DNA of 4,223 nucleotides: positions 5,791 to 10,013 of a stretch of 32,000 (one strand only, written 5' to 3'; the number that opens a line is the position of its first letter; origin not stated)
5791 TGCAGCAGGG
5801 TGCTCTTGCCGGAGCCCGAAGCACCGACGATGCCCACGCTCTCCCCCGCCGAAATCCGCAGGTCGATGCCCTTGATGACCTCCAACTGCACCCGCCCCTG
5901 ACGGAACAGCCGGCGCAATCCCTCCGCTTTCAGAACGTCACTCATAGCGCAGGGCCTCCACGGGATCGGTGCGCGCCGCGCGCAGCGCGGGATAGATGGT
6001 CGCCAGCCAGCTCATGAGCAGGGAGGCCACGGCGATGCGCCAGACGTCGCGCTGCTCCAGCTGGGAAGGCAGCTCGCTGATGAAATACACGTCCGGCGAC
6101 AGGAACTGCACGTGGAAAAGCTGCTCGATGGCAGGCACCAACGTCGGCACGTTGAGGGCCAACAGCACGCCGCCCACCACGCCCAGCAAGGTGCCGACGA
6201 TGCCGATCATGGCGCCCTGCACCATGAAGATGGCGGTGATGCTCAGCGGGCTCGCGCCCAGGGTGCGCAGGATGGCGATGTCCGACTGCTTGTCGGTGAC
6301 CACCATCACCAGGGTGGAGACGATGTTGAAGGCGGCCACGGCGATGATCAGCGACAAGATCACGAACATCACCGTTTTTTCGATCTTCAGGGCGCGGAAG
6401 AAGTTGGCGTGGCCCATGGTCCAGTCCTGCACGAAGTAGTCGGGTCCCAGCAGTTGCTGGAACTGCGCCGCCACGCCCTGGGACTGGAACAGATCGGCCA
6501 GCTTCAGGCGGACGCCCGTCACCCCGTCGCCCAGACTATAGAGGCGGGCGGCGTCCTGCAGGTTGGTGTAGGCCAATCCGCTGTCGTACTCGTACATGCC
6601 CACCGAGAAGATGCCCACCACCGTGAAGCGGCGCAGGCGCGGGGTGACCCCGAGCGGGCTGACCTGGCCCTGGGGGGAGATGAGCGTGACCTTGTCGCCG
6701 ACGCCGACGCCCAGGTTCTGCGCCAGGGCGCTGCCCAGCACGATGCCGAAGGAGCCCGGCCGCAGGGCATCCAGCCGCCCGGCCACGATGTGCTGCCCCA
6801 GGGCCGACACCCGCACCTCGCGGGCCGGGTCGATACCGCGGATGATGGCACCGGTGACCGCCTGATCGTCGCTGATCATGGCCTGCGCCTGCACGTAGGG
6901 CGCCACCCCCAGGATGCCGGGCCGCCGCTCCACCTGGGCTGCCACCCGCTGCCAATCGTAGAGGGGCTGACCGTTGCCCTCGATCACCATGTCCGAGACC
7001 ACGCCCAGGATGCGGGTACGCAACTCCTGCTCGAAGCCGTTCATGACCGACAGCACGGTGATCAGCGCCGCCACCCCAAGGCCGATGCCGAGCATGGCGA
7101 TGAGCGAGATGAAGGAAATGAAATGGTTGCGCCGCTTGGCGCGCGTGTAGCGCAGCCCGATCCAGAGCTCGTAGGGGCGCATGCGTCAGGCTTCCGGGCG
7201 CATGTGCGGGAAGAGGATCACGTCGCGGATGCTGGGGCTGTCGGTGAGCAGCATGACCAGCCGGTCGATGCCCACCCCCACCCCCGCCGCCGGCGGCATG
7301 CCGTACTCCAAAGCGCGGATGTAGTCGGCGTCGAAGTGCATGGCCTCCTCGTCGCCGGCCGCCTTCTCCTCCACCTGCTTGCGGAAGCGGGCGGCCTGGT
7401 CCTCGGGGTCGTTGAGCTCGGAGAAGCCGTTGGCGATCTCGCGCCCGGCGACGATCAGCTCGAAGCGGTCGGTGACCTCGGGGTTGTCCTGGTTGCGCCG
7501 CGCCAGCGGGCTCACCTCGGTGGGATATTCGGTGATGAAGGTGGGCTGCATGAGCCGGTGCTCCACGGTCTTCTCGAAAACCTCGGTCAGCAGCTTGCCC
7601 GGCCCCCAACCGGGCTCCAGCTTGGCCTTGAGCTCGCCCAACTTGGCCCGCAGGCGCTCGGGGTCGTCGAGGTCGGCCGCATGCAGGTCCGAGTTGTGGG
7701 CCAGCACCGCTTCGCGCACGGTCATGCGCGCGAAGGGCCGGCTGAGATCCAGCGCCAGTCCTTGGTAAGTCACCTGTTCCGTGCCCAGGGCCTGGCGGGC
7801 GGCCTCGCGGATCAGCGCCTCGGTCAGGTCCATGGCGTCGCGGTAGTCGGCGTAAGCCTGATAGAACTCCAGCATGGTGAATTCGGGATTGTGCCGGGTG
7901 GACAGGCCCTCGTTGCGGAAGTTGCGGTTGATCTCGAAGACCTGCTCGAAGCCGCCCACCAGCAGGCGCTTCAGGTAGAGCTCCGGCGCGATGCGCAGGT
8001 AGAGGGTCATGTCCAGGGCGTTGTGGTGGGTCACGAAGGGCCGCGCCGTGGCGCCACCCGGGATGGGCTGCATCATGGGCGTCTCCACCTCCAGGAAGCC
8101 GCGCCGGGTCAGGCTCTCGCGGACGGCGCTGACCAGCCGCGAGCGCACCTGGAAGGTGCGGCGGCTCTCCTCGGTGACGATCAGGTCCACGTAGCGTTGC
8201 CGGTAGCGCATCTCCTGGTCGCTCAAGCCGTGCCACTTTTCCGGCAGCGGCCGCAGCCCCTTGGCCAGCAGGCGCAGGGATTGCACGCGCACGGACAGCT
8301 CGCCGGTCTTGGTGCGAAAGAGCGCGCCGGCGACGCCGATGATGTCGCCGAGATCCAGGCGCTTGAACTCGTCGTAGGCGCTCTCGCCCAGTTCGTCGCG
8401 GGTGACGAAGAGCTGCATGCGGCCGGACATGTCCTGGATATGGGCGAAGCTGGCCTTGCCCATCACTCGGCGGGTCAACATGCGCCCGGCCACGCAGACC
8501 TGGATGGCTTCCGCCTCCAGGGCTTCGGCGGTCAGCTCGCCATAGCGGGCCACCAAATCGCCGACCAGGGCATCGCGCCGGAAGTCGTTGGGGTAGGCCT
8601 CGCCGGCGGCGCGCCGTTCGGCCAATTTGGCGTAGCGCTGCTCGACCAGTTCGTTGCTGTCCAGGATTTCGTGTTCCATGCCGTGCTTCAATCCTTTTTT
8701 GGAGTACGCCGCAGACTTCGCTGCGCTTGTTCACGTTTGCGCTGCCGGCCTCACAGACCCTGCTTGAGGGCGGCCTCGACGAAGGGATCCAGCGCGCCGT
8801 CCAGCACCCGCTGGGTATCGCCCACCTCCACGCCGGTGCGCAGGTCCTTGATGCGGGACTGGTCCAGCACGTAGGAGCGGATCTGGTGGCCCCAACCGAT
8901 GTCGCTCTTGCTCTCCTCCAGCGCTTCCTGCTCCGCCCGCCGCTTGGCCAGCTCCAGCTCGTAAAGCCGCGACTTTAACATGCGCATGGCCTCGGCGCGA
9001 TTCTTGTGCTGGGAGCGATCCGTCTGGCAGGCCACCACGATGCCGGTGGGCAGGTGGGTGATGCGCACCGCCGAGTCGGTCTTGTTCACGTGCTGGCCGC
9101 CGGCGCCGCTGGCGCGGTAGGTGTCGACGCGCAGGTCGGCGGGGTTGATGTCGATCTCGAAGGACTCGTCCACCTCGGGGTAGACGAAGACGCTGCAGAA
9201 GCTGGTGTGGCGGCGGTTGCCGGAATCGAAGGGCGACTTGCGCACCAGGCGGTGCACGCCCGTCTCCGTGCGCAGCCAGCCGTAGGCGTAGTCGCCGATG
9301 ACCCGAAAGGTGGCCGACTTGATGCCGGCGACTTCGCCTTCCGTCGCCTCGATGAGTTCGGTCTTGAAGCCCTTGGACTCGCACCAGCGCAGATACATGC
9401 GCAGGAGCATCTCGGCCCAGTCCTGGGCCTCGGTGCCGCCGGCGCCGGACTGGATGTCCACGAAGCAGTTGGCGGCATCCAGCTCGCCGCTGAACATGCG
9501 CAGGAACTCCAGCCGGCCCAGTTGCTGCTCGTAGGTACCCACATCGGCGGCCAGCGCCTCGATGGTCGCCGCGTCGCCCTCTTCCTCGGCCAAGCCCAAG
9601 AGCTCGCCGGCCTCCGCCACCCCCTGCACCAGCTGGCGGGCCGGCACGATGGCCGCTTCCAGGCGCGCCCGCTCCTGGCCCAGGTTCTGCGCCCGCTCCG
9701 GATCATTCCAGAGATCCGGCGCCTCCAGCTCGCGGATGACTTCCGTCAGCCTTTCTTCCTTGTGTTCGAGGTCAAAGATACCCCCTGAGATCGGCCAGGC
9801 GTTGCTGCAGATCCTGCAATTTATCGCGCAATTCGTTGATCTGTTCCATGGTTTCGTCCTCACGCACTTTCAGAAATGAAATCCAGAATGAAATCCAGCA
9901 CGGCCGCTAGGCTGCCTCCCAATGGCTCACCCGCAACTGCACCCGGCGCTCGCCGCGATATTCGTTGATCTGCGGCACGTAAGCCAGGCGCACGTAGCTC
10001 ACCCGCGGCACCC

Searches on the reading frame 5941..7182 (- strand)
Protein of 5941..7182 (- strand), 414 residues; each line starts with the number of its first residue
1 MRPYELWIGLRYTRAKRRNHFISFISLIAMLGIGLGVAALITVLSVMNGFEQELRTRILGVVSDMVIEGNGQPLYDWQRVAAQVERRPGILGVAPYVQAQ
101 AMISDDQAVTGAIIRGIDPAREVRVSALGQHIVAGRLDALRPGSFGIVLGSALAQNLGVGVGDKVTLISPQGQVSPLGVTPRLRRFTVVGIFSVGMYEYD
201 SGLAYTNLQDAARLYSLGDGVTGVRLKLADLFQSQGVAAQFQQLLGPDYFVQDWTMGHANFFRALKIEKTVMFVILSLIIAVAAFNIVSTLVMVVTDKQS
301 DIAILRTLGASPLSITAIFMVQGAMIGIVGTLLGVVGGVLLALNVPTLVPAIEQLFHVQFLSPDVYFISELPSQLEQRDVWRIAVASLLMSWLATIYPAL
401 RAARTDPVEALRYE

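Call 13: search_protein_families(library=pfam, proteins=[window:5941-7182:-], max_evalue=0.001)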
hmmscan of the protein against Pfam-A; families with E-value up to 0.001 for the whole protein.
window:5941-7182:- (414 aa): 2 families
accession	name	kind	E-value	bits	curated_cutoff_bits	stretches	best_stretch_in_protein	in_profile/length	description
PF12704.14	MacB_PCD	-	3.6e-21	76.8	27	1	26-243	1-206/207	MacB-like periplasmic core domain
PF02687.27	FtsX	-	6.2e-16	59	25.5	1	274-407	2-120/120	FtsX-like permease C-terminal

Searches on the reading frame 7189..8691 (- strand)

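Call 13: search_protein_families(library=pfam, proteins=[window:7189-8691:-], max_evalue=0.001)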
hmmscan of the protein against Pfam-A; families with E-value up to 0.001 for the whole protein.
window:7189-8691:- (501 aa): 2 families
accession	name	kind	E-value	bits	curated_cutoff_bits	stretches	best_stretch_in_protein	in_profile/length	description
PF00152.25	tRNA-synt_2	-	2.4e-95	319.6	25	1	158-497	1-307/308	tRNA synthetases class II (D, K and N)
PF01336.31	tRNA_anti-codon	-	9.8e-16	57.9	27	1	65-142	1-75/75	OB-fold nucleic acid binding domain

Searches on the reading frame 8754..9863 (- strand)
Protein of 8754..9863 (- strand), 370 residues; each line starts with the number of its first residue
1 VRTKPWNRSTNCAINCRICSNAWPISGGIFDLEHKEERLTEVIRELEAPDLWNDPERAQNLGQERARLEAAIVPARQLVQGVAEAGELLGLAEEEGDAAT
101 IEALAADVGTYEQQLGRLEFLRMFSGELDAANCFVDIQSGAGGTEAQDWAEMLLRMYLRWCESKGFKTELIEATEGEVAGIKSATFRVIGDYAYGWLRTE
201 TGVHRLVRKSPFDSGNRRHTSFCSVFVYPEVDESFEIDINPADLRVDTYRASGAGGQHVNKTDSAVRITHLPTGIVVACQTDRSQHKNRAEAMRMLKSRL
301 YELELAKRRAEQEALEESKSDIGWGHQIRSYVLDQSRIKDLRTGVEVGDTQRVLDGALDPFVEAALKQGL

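Call 13: search_protein_families(library=pfam, proteins=[window:8754-9863:-], max_evalue=0.001)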
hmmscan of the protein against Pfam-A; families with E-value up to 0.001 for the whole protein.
window:8754-9863:- (370 aa): 2 families
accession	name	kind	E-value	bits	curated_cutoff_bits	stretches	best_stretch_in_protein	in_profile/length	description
PF03462.23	PCRF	-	7.9e-55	186.1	24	1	36-225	2-194/194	PCRF domain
PF00472.26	RF-1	-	3e-44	150.1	35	1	234-342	2-116/116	RF-1 domain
